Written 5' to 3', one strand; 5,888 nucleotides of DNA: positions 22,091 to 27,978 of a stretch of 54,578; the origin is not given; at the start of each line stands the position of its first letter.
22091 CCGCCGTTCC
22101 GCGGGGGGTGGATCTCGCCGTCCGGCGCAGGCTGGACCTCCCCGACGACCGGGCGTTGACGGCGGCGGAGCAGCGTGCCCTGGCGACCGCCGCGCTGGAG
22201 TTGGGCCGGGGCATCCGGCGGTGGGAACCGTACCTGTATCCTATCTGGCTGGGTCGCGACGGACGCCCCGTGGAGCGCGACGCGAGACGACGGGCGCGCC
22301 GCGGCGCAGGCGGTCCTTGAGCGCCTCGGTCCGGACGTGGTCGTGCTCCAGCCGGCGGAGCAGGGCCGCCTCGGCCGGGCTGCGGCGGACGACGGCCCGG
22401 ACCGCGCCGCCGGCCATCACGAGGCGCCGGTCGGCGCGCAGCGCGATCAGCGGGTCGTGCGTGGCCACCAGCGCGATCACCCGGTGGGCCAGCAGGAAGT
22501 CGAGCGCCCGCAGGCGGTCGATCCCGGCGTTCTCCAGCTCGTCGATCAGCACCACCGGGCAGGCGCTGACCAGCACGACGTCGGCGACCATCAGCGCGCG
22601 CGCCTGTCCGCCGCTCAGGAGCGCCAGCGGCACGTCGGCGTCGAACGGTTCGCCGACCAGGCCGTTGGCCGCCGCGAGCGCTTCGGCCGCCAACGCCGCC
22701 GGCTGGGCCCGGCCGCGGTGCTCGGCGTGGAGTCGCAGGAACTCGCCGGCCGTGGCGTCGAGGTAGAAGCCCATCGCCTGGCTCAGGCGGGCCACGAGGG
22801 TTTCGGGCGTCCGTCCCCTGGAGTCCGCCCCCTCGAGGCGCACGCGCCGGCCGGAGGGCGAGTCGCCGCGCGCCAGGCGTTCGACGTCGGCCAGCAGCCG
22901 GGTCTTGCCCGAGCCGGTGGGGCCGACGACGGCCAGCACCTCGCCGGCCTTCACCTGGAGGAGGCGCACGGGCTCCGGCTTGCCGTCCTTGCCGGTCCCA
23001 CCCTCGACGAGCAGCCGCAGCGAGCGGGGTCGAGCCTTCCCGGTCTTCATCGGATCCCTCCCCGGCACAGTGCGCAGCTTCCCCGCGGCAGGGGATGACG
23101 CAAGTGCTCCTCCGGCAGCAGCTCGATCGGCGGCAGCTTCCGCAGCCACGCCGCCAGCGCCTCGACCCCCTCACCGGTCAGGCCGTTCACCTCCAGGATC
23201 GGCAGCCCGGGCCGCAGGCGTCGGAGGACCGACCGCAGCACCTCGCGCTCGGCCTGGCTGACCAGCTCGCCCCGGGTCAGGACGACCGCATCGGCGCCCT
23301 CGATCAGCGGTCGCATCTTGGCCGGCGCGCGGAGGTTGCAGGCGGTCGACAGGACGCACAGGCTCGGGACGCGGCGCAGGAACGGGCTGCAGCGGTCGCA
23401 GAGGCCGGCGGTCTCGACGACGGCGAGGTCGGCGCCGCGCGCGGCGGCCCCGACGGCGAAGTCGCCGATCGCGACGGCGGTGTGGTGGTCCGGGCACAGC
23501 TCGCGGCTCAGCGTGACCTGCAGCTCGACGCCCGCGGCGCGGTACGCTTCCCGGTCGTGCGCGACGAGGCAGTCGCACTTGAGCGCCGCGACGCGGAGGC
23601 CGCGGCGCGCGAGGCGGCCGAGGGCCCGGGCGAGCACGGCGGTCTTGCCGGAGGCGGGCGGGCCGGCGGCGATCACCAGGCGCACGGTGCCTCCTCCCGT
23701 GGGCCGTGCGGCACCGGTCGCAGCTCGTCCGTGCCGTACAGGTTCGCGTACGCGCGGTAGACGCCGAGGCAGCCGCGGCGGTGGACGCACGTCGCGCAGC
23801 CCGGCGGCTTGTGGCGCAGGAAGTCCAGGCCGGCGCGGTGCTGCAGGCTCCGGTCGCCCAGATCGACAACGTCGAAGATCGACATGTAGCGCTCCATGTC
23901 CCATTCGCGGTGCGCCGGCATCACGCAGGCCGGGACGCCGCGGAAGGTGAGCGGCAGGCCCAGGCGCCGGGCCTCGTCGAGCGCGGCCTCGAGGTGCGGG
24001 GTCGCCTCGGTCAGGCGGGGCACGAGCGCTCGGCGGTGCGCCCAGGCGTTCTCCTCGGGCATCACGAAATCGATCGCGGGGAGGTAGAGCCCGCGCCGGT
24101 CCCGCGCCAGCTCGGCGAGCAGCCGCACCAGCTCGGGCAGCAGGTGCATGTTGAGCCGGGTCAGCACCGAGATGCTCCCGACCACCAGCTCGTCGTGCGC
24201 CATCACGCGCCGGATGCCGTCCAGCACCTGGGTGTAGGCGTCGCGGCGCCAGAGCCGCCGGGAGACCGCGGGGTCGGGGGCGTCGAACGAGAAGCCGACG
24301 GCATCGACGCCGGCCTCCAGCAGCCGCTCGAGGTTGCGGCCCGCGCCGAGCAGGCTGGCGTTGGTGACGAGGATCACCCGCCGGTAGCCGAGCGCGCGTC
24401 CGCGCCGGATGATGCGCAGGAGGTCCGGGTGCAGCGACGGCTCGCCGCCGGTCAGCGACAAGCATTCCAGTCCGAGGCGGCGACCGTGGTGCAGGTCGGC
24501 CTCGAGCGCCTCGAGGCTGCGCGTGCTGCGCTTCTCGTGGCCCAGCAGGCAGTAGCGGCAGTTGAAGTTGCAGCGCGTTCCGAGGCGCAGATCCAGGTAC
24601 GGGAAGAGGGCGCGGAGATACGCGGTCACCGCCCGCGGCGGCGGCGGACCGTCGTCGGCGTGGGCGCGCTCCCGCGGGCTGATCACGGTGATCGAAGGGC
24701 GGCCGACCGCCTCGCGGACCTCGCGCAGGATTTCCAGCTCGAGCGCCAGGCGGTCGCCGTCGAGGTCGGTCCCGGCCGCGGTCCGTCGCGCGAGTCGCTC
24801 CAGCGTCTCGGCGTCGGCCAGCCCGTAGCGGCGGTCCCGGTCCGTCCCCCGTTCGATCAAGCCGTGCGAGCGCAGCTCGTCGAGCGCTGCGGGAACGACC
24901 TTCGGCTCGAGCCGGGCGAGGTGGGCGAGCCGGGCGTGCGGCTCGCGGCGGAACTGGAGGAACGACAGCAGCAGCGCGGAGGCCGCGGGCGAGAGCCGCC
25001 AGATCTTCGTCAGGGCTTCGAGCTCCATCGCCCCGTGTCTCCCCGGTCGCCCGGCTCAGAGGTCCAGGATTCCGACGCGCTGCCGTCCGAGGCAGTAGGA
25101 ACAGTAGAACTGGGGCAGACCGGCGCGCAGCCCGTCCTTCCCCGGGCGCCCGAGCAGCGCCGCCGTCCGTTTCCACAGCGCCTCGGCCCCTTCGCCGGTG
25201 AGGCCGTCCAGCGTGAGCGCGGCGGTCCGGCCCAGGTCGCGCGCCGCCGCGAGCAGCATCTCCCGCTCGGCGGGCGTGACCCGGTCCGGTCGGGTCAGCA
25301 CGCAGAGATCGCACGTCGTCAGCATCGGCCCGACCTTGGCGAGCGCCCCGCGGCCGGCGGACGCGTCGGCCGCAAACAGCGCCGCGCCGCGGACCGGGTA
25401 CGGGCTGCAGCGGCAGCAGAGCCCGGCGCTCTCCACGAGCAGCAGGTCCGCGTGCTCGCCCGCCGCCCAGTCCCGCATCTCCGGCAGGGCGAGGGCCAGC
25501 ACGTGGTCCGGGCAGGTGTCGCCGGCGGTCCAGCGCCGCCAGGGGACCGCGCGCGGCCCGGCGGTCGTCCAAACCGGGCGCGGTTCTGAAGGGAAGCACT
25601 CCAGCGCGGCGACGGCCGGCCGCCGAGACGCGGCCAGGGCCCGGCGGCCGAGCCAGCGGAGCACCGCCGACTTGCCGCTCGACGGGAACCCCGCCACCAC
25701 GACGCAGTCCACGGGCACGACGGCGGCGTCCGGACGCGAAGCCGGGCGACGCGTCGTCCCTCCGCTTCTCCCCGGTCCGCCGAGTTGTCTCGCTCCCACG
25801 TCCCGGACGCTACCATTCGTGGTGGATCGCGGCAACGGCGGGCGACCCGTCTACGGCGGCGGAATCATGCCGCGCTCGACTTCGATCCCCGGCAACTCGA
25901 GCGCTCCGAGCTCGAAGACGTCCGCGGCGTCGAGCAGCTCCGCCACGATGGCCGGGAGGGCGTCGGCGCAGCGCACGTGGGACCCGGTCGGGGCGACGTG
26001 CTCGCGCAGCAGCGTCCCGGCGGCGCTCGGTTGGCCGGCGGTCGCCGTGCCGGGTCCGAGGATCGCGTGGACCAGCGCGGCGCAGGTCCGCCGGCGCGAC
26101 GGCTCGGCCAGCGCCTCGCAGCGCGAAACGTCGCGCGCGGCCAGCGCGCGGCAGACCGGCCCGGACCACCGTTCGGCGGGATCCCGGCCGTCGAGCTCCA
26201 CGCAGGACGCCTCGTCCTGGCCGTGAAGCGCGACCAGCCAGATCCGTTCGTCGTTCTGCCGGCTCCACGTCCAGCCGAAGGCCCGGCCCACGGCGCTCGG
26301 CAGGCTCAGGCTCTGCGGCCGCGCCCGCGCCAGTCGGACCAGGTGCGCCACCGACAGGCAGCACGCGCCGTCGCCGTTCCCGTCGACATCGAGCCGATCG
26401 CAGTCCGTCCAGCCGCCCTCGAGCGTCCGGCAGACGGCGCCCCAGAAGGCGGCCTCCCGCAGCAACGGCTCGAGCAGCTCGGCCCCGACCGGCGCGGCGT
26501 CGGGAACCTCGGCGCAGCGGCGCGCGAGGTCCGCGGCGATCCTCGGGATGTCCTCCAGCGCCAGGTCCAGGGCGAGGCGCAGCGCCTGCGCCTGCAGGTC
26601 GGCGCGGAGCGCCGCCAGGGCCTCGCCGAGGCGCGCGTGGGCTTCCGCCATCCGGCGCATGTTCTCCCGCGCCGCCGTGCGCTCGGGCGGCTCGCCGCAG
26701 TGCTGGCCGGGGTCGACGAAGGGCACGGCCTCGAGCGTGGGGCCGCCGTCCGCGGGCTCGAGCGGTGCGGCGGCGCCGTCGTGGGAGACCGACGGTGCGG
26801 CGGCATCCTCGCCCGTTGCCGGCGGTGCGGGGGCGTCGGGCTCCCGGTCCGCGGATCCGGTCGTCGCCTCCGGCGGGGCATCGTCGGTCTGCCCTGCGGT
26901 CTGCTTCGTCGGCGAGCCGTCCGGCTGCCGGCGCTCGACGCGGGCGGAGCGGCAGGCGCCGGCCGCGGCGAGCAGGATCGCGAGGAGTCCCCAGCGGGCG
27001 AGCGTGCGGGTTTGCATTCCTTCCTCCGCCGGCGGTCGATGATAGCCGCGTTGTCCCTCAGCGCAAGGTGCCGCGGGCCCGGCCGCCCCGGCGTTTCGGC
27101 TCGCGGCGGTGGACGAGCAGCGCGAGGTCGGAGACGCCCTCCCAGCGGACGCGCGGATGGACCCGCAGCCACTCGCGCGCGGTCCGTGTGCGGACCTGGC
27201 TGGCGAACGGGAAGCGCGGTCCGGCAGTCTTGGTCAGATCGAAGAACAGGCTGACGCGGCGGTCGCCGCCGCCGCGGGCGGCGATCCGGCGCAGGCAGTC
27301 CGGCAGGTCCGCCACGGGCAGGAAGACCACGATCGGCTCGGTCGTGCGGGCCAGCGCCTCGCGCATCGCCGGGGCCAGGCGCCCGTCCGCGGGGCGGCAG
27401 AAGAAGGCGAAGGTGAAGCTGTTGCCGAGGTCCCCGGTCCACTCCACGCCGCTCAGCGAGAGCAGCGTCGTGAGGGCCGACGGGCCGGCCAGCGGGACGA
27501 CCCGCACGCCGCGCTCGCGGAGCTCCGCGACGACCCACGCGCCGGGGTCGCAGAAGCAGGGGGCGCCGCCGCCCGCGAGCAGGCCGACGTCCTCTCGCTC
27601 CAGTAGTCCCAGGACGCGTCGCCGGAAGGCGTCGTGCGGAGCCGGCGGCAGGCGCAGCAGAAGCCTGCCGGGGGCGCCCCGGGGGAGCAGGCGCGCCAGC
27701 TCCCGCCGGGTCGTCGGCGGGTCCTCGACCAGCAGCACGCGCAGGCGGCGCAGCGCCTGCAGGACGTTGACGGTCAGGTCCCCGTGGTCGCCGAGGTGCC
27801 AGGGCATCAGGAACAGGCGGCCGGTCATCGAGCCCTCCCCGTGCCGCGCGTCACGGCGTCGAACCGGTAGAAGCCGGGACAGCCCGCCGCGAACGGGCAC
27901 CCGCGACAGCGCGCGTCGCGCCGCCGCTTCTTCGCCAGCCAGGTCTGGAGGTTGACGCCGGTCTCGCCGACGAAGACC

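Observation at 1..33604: A 33-kb Fe-S / radical-SAM supercluster around a nitrogenase-like module, with no characterised counterpart I know of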

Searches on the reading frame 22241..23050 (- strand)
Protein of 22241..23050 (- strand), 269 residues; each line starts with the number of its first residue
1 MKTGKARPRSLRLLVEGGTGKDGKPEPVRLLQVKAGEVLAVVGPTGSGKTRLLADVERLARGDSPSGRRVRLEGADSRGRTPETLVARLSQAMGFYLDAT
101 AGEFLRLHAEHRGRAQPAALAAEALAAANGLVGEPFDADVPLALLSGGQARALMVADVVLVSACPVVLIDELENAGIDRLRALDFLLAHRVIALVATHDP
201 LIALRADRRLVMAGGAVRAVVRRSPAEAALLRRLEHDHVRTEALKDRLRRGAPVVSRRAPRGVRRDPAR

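Call 6: search_protein_families(library=pfam, proteins=[window:22241-23050:-], max_evalue=0.01)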
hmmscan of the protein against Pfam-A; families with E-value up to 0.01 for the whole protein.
window:22241-23050:- (269 aa): 4 families
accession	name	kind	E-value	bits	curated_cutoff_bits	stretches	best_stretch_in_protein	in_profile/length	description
PF00005.33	ABC_tran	-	3e-10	41.2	25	1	31-171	6-134/137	ABC transporter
PF13191.12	AAA_16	-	6.9e-05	23.8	32.6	1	33-189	19-158/167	AAA ATPase domain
PF13401.12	AAA_22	-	0.00011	22.9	27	1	37-183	6-104/130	AAA domain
PF07728.20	AAA_5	-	0.0022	18.5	22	0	41-61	4-24/139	AAA domain (dynein-related subfamily)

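Call 9: search_protein_families(library=ncbifam, proteins=[window:22241-23050:-], max_evalue=0.001)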
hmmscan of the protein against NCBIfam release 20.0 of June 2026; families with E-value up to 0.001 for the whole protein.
window:22241-23050:- (269 aa): 58 families (the best 25 are shown)
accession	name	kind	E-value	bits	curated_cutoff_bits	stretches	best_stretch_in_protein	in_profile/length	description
TIGR01189.1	ccmA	equivalog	1.5e-11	44.3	131.6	1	31-203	21-190/198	heme ABC exporter ATP-binding protein CcmA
TIGR02204.1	MsbA_rel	hypoth_equivalog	3.4e-10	39.2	780.4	1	31-217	361-552/576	ABC transporter, permease/ATP-binding protein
NF010061.0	PRK13538.1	equivalog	4.6e-10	39.3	195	1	31-206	26-199/211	cytochrome c biogenesis heme-transporting ATPase CcmA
TIGR02857.1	CydD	equivalog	6.3e-10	38.6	435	1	31-212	343-529/529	thiol reductant ABC exporter subunit CydD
TIGR03258.1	PhnT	equivalog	3.3e-08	33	499.15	1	31-219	29-220/359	2-aminoethylphosphonate ABC transport system ATP-binding subunit PhnT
NF008428.0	PRK11264.1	equivalog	6.6e-08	32.1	406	1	31-171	24-170/250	L-cystine ABC transporter ATP-binding protein TcyN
NF040873.1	AztA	equivalog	8e-08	32.1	220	1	31-211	13-190/191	zinc ABC transporter ATP-binding protein AztA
NF010178.0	PRK13657.1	equivalog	8.9e-08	31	733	1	32-216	357-546/588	glucan ABC transporter ATP-binding protein/ permease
TIGR03864.1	PQQ_ABC_ATP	hypoth_equivalog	1e-07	31.7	302.25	1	31-179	22-165/236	ABC transporter, ATP-binding subunit, PQQ-dependent alcohol dehydrogenase system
TIGR03608.1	L_ocin_972_ABC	subfamily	1.2e-07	31.4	254.85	0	31-76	19-61/206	putative bacteriocin export ABC transporter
TIGR01192.1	chvA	subfamily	1.6e-07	30.3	585.4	1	32-175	357-501/585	glucan export ABC transporter ATP-binding protein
TIGR01842.1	type_I_sec_PrtD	subfamily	3.6e-07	29.1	510.15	1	31-222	339-536/544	type I secretion system permease/ATPase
NF010068.0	PRK13548.1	equivalog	3.8e-07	29.5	261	1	31-219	26-223/261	heme ABC transporter ATP-binding protein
TIGR02868.1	CydC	equivalog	4.7e-07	28.8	329.05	1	31-171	356-497/530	thiol reductant ABC exporter subunit CydC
TIGR02203.1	MsbA_lipidA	equivalog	6.9e-07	28.1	602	1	31-216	354-545/572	lipid A export permease/ATP-binding protein MsbA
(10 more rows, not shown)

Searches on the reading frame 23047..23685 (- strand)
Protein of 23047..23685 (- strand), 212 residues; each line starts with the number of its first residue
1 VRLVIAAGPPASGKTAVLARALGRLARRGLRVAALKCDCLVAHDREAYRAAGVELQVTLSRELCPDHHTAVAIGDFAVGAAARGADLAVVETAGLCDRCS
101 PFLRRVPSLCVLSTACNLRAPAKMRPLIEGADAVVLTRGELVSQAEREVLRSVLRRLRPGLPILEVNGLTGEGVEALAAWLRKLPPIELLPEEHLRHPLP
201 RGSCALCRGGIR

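Call 6: search_protein_families(library=pfam, proteins=[window:23047-23685:-], max_evalue=0.01)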
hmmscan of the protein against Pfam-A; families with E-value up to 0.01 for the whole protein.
window:23047-23685:- (212 aa): 3 families
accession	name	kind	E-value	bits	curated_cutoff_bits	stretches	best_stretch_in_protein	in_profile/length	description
PF02492.25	cobW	-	1.4e-06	28.4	20.7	1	4-164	3-179/180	CobW/HypB/UreG, nucleotide-binding domain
PF13191.12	AAA_16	-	0.00019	22.4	32.6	1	3-105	26-126/167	AAA ATPase domain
PF03205.20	MobB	-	0.0056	17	26.6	1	7-37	5-35/133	Molybdopterin guanine dinucleotide synthesis protein B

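Call 9: search_protein_families(library=ncbifam, proteins=[window:23047-23685:-], max_evalue=0.001)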
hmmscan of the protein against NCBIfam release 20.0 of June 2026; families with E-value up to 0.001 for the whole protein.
window:23047-23685:- (212 aa): 3 families
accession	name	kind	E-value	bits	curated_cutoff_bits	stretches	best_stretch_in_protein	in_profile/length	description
TIGR00073.1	hypB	equivalog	2.9e-08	33.5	121.2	1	8-183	37-212/217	hydrogenase nickel incorporation protein HypB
NF007775.0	PRK10463.1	equivalog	0.00028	20.4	385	1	9-183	112-286/290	hydrogenase nickel incorporation protein HypB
TIGR00176.1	mobB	equivalog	0.00032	20.8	76.2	0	7-42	5-37/155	molybdopterin-guanine dinucleotide biosynthesis protein B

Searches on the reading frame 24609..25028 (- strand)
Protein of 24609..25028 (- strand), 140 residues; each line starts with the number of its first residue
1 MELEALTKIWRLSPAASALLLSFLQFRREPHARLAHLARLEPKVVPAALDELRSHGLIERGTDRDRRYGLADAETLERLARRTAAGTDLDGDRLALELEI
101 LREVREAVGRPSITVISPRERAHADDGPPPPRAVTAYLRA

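Call 108: search_protein_families(library=pfam, proteins=[window:24609-25028:-], max_evalue=5)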
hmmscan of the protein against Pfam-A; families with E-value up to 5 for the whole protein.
window:24609-25028:- (140 aa): 2 families
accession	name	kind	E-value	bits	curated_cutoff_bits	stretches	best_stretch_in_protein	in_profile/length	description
PF13545.12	HTH_Crp_2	-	0.0044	17.4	27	1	31-79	25-70/70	Crp-like helix-turn-helix domain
PF14394.12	DUF4423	-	0.19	11.9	30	1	20-63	29-71/165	Domain of unknown function (DUF4423)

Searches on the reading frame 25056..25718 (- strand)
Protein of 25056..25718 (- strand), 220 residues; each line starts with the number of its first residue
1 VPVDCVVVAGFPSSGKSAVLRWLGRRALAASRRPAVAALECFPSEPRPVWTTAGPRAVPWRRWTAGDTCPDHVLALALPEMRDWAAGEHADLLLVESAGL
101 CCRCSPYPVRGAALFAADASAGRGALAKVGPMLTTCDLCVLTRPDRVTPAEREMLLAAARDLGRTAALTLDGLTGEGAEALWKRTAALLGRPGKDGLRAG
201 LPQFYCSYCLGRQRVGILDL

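Call 6: search_protein_families(library=pfam, proteins=[window:25056-25718:-], max_evalue=0.01)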
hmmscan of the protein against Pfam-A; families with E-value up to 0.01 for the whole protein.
window:25056-25718:- (220 aa): 2 families
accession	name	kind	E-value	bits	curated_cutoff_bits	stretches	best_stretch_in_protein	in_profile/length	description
PF02492.25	cobW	-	0.002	18.2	20.7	0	6-160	3-170/180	CobW/HypB/UreG, nucleotide-binding domain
PF13191.12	AAA_16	-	0.0068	17.4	32.6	0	4-125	25-104/167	AAA ATPase domain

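Call 9: search_protein_families(library=ncbifam, proteins=[window:25056-25718:-], max_evalue=0.001)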
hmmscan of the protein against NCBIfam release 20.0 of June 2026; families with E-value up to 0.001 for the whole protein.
window:25056-25718:- (220 aa): 0 families

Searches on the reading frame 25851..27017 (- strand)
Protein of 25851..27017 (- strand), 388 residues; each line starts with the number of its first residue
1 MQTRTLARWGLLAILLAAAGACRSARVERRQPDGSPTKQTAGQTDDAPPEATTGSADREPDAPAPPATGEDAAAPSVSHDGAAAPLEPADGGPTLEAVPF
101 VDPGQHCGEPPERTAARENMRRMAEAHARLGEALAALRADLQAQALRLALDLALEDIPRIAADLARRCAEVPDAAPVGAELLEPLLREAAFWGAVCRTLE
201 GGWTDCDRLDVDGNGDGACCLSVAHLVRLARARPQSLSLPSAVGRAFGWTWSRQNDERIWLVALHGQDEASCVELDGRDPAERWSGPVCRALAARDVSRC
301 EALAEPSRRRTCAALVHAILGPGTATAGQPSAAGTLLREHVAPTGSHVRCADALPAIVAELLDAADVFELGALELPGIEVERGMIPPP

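Call 6: search_protein_families(library=pfam, proteins=[window:25851-27017:-], max_evalue=0.01)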
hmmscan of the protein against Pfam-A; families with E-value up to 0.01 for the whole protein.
window:25851-27017:- (388 aa): 0 families

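Call 9: search_protein_families(library=ncbifam, proteins=[window:25851-27017:-], max_evalue=0.001)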
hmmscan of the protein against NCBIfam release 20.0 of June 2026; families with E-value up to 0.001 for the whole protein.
window:25851-27017:- (388 aa): 0 families

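Call 45: search_protein_families(library=pfam, proteins=[window:25851-27017:-], max_evalue=5)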
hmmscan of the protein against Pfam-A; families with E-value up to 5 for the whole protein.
window:25851-27017:- (388 aa): 0 families

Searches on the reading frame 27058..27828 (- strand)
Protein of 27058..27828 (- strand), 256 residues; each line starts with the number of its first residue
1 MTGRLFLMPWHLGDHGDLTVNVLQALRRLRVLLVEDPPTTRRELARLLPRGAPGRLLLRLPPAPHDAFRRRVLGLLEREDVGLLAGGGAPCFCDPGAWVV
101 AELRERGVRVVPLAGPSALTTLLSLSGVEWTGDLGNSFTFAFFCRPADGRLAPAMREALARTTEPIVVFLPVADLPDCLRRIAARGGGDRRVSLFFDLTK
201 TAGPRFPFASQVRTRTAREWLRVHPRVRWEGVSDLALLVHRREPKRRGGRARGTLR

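Call 7: search_protein_families(library=pfam, proteins=[window:27058-27828:-], max_evalue=0.01)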
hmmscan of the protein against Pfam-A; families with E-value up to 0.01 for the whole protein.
window:27058-27828:- (256 aa): 1 family
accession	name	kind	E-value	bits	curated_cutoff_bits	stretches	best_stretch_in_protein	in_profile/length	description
PF00590.25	TP_methylase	-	5.1e-16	59.7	27.8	1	13-200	10-198/212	Tetrapyrrole (Corrin/Porphyrin) Methylases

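Call 10: search_protein_families(library=ncbifam, proteins=[window:27058-27828:-], max_evalue=0.001)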
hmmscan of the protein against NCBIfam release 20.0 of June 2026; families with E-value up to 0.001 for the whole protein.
window:27058-27828:- (256 aa): 2 families
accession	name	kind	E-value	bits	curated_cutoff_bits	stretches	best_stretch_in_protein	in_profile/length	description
NF011570.0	PRK14994.1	equivalog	3.1e-12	46.3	502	1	2-201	11-201/287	16S rRNA (cytidine(1402)-2'-O)-methyltransferase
TIGR00096.1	TIGR00096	equivalog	1.6e-11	44.1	167.9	1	5-183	2-173/275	16S rRNA (cytidine(1402)-2'-O)-methyltransferase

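Call 72: search_solved_structures(query=window:27058-27825:-, max_evalue=0.01)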
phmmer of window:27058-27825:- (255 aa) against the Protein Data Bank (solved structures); distinct sequences matched with E-value up to 0.01: 5.
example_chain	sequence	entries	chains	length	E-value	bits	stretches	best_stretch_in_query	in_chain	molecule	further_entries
5hw4_A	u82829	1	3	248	8.4e-14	54.9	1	2-200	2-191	Ribosomal RNA small subunit methyltransferase I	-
9pzg_V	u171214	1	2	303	1.5e-13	54.1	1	2-200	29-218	Ribosomal RNA small subunit methyltransferase I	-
1wyz_A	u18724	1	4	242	4e-07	33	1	4-149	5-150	putative S-adenosylmethionine-dependent methyltransferase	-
3hh1_A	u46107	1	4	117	6.4e-07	32.3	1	2-114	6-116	Tetrapyrrole methylase family protein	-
3kwp_A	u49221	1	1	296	9e-06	28.5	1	2-200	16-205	Predicted methyltransferase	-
